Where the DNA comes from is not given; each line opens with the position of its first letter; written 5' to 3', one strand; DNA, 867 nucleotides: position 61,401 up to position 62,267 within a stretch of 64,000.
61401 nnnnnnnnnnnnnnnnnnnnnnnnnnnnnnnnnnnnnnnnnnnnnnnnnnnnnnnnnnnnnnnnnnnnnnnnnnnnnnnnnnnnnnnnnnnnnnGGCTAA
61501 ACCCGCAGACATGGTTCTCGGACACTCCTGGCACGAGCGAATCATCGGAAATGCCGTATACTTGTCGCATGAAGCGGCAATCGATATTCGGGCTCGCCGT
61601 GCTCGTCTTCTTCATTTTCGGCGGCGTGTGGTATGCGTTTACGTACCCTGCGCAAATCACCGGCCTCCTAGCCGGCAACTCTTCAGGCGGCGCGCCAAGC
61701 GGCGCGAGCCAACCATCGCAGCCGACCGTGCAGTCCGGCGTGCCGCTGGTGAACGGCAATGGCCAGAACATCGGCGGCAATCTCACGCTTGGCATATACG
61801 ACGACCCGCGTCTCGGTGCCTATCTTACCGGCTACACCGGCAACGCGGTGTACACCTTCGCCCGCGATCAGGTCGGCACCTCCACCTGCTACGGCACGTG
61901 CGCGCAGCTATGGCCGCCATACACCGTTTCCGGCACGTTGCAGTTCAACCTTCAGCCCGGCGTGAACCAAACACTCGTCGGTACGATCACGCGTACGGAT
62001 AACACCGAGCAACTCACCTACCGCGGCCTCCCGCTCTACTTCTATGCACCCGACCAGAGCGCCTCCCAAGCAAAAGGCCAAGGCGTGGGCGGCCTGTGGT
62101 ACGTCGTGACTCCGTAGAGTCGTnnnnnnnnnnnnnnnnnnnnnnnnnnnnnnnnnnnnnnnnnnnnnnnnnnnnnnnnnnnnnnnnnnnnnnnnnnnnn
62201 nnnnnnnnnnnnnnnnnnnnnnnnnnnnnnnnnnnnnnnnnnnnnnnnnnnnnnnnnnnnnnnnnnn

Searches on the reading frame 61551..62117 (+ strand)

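Call 74: search_protein_families(library=pfam, proteins=[window:61551-62117:+], max_evalue=0.0001)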
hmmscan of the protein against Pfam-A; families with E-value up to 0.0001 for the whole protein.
window:61551-62117:+ (188 aa): 1 family
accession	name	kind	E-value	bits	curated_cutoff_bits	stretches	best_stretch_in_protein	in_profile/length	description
PF03640.20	Lipoprotein_15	-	1.3e-20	73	24.4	2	144-186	1-46/47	Secreted repeat of unknown function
